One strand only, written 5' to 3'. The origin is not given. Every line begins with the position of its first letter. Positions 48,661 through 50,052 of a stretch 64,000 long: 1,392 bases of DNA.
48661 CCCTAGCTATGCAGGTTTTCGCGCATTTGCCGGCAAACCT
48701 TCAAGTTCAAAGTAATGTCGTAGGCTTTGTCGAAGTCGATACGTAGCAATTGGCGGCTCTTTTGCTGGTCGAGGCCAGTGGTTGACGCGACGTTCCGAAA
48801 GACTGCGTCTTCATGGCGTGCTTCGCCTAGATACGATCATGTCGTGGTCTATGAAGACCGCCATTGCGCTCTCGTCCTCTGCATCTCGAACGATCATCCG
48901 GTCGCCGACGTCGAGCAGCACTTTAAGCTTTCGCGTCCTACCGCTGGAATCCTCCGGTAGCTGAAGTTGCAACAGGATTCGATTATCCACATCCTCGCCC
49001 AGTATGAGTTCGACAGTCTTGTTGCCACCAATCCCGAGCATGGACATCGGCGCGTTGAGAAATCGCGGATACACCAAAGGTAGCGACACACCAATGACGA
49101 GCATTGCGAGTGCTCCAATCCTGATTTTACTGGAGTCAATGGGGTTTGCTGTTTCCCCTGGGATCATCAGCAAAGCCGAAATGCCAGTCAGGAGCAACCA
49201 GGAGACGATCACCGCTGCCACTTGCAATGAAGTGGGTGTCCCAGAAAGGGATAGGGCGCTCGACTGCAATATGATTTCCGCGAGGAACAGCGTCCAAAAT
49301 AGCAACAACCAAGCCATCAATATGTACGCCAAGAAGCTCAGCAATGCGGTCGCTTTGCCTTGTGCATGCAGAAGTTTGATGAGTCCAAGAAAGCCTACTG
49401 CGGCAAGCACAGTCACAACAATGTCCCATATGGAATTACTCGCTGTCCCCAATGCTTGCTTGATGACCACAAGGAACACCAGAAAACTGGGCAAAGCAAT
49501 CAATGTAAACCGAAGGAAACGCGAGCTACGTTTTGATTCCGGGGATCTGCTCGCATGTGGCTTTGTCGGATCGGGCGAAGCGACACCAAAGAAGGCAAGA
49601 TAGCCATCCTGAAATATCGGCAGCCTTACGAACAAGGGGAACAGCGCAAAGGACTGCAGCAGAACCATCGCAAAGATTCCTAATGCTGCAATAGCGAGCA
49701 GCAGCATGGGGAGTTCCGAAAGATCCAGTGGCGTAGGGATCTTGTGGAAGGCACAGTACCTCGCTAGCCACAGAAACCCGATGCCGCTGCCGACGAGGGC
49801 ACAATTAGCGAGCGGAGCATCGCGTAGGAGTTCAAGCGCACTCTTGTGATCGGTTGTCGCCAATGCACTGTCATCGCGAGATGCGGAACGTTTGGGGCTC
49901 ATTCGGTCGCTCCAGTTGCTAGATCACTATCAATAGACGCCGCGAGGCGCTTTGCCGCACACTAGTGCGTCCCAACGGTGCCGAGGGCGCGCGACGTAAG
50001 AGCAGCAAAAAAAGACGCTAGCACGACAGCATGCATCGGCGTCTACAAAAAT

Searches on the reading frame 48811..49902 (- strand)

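Call 3: search_protein_families(library=pfam, proteins=[window:48811-49902:-], max_evalue=0.1)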
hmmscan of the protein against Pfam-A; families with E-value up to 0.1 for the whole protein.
window:48811-49902:- (363 aa): 1 family
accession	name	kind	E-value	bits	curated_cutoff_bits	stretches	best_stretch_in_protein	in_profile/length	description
PF18181.6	SLATT_1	-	0.025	15.1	26.3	1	116-169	13-65/122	SMODS and SLOG-associating 2TM effector domain 1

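Call 4: search_protein_families(library=padloc, proteins=[window:48811-49902:-], max_evalue=0.1)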
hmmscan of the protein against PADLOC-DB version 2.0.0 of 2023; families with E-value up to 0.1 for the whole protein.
window:48811-49902:- (363 aa): 0 families

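Call 5: search_protein_families(library=ncbifam, proteins=[window:48811-49902:-], max_evalue=0.1)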
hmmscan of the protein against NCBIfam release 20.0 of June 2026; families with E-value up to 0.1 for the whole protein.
window:48811-49902:- (363 aa): 1 family
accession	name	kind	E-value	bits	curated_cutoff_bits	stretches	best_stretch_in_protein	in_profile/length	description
NF033634.1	SLATT_1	domain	0.0033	17.4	41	1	118-173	15-69/132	SLATT domain-containing protein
